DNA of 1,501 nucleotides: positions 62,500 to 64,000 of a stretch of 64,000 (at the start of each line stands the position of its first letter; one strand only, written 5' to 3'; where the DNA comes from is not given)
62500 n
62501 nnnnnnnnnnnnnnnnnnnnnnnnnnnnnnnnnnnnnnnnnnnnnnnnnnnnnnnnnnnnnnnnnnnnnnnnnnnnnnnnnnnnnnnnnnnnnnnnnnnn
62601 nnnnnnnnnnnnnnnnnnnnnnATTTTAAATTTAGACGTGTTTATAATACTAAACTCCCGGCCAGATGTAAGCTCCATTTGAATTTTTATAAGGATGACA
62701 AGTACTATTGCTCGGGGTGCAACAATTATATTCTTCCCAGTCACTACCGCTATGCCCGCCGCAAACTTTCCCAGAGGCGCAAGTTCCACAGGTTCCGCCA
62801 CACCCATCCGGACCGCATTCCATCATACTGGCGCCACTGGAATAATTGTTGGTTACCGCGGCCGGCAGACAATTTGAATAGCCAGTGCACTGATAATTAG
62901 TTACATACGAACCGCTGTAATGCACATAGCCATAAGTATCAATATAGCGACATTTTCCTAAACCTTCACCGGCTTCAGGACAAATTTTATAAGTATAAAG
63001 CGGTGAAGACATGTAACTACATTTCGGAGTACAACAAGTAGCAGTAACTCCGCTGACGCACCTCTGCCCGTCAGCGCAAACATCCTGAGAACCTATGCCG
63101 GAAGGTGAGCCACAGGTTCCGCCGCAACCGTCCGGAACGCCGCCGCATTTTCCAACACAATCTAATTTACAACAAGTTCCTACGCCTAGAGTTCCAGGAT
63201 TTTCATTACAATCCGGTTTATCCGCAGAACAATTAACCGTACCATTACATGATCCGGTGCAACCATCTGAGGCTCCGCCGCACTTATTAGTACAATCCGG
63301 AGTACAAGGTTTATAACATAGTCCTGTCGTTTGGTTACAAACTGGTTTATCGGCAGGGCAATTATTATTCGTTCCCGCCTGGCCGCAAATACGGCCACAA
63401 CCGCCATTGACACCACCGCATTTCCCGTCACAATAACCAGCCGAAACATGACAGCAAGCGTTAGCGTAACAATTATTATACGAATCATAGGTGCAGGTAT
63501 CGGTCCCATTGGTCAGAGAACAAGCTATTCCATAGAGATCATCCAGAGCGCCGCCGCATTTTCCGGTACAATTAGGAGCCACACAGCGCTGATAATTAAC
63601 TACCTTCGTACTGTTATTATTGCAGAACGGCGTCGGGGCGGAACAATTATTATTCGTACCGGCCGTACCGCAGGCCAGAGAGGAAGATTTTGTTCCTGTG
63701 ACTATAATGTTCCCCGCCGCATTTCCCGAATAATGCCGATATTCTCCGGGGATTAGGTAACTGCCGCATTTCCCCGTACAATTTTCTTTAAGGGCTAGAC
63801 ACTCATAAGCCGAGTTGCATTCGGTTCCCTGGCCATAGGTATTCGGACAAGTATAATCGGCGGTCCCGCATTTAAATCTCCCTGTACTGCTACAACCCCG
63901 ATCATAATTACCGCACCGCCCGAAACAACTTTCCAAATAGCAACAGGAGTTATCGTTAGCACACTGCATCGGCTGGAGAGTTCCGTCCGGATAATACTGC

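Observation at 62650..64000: Extremely cysteine-rich repeat protein (about 14% Cys) built from C-x-[GN]-K-C-G-G ... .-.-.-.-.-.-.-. units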

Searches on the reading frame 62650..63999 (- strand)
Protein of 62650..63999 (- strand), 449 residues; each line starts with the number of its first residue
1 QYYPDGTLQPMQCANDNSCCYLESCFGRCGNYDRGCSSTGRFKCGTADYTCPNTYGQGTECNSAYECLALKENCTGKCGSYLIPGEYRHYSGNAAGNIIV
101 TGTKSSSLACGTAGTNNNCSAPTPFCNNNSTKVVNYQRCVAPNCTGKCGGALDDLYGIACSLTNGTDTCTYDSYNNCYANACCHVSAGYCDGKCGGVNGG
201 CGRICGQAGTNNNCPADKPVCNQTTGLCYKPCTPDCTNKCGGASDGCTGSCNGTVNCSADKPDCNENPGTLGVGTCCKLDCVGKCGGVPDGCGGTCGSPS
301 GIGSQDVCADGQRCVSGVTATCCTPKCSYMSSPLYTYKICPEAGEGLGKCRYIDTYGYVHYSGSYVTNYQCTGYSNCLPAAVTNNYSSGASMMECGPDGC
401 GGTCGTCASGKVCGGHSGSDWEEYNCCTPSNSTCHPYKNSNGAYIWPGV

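Call 7: search_protein_families(library=pfam, proteins=[window:62650-63999:-], max_evalue=0.01)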
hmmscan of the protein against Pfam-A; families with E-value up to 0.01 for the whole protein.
window:62650-63999:- (449 aa): 0 families

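Call 8: search_protein_families(library=ncbifam, proteins=[window:62650-63999:-], max_evalue=0.01)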
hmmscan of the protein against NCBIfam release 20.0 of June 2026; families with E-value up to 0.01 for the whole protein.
window:62650-63999:- (449 aa): 0 families

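Call 9: find_homologous_proteins(query=window:62653-63999:-, max_evalue=0.001)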
Query window:62653-63999:- (449 aa): 1 proteins with E <= 0.001 among 3973 candidates.
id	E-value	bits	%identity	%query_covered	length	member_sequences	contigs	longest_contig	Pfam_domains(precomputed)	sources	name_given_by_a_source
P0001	3.1e-4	38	53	7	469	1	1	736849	-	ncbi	-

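Call 10: search_protein_families(library=pfam, proteins=[window:62653-63999:-], max_evalue=10)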
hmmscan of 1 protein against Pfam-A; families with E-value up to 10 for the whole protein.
window:62653-63999:- (449 aa): 0 families

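Call 35: search_solved_structures(query=window:62653-63999:-, max_evalue=10, show_alignments=2)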
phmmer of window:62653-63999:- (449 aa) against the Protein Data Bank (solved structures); distinct sequences matched with E-value up to 10: 0.

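Call 36: search_protein_families(library=ncbifam, proteins=[P0001], max_evalue=1)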
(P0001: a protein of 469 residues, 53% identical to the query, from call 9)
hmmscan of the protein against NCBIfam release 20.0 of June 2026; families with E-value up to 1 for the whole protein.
P0001 (469 aa): 0 families

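Call 41: search_protein_representatives(protein=window:62653-63999:-)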
Query: 449 residues. Proteins with E-value up to 0.001 (for the whole library): 4; up to 1e-10: 1; up to 1e-30: 1. The best 4 are listed.
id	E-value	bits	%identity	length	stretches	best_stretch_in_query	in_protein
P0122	0.0e+00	1027.7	100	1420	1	1-449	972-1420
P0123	3.0e-06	43.1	46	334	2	232-299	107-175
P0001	1.0e-04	38.1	52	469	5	391-431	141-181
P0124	2.4e-04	36.8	63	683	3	393-415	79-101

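Call 43: find_encoding_contigs(protein=P0122, flank=10000, max_places=4)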
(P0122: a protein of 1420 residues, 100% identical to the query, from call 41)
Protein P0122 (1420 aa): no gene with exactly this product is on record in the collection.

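Call 51: predict_structure(alignment_id=A2)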
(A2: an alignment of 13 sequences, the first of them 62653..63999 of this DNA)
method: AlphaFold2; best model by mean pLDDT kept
length: 449 residues; sequences in the alignment: 13
mean_pLDDT: 48.3   pTM: 0.30
mean pLDDT of the five models: 48.3, 44.1, 42.4, 37.0, 36.5
residues with pLDDT >= 90: 0; 70-90: 74; 50-70: 122; < 50: 253
segments of 3 or more residues with pLDDT < 50: 8-182, 207-211, 243-246, 268-272, 300-305, 345-347, 363-366, 382-406, 415-425, 445-449
pLDDT, mean of each block of 10 residues (from residue 1): 50 37 32 29 30 40 45 28 26 25 24 25 28 27 34 34 34 40 55 67 51 69 76 63 52 63 61 71 84 72 51 65 71 68 54 73 54 57 34 29 47 47 48 53 49
secondary structure, 60 per line:
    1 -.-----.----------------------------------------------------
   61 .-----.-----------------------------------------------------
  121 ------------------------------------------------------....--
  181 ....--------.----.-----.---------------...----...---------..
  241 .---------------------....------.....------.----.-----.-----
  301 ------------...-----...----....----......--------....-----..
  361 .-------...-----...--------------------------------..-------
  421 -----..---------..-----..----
elements in order: E175-178 E181-184 E220-222 E227-229 E239-241 E263-266 E273-277 E313-315 E321-323 E328-331 E336-341 E350-353 E359-361 E369-371 E377-379

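Call 53: fold_search(model_id=the predicted structure, library=pdb)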
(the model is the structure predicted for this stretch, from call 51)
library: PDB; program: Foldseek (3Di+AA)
matches with E <= 10: 78; with E <= 0.001: 0
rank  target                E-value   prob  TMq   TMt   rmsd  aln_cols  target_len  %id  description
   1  2heq_MODEL_1_A        2.4e+00  0.11  0.07  0.26   8.6        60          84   12  NMR Structure of Bacillus subtilis protein YorP, Northeast Structural Genomics Target SR399. (released 2006-08-15)
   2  9hqk_C                2.9e+00  0.04  0.07  0.08  11.0        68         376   18  Bacteroides fragilis lipoprotein XusB bound to ferrichrome (released 2025-09-17)
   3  5ap7                  3.0e+00  0.16  0.07  0.11   7.4        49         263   12  Naturally Occurring Mutations in the MPS1 Gene Predispose Cells to Kinase Inhibitor Drug Resistance. (released 2015-09-23)
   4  9hqk_D                3.0e+00  0.03  0.07  0.08  11.5        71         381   15  Bacteroides fragilis lipoprotein XusB bound to ferrichrome (released 2025-09-17)
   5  5oho_A                3.2e+00  0.23  0.07  0.23   2.9        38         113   16  Crystal structure of the KOWx-KOW4 domain of human DSIF (released 2017-09-13)
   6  6n9x_C                3.4e+00  0.21  0.07  0.07   6.3        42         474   10  Structure of bacteriophage T7 lagging-strand DNA polymerase (D5A/E7A) and gp4 (helicase/primase) bound to DNA includin (released 2019-03-06)
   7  5o91                  3.4e+00  0.15  0.07  0.11   7.3        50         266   12  Crystal structure of human Mps1 (TTK) C604W mutant in complex with Cpd-5 (released 2017-07-26)
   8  9hqk_B                3.9e+00  0.04  0.07  0.07  10.9        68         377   16  Bacteroides fragilis lipoprotein XusB bound to ferrichrome (released 2025-09-17)
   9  3hmo                  4.3e+00  0.13  0.07  0.11   7.3        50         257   10  Crystal structure of human Mps1 catalytic domain in complex with the inhibitor staurosporine (released 2010-02-02)
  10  8qyq_B                4.6e+00  0.12  0.07  0.04   4.5        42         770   14  Beta-cardiac myosin S1 fragment in the pre-powerstroke state complexed to Mavacamten (released 2023-12-13)
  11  8act_B                4.6e+00  0.09  0.07  0.04   3.5        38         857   21  structure of the human beta-cardiac myosin folded-back off state (released 2023-06-07)
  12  7sqc_7C               4.6e+00  0.06  0.06  0.18   8.1        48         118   14  Ciliary C1 central pair apparatus isolated from Chlamydomonas reinhardtii (released 2022-04-13)
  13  5mrb                  4.9e+00  0.18  0.07  0.11   3.6        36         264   17  Crystal structure of human Mps1 (TTK) in complex with Cpd-5 (released 2017-07-26)
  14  1jqq_A                4.9e+00  0.11  0.05  0.26   3.0        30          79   13  Crystal structure of Pex13p(301-386) SH3 domain (released 2002-12-06)
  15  1jqq_B                4.9e+00  0.11  0.05  0.25   3.0        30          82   13  Crystal structure of Pex13p(301-386) SH3 domain (released 2002-12-06)
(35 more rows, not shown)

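Call 92: search_protein_families(library=pfam, proteins=[P0001, P0123, P0124], max_evalue=10)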
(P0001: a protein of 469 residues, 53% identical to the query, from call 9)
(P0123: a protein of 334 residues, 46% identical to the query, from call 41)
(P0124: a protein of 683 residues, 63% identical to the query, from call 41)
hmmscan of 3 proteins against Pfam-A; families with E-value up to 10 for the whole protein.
P0001 (469 aa): 0 families

P0123 (334 aa): 3 families
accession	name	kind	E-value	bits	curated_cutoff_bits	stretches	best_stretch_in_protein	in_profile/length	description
PF13472.12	Lipase_GDSL_2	-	0.0013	19.7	32.9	1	181-293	2-134/178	GDSL-like Lipase/Acylhydrolase family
PF04311.20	DUF459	-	0.01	15.6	27.2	1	177-244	1-71/197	Protein of unknown function (DUF459)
PF00657.28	Lipase_GDSL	-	0.013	16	23.6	1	178-254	1-100/208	GDSL-like Lipase/Acylhydrolase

P0124 (683 aa): 1 family
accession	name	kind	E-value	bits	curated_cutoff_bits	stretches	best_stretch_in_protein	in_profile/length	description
PF07603.17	Lcl_C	-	7.4e-61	204.1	34.9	4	365-475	2-117/117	Lcl C-terminal domain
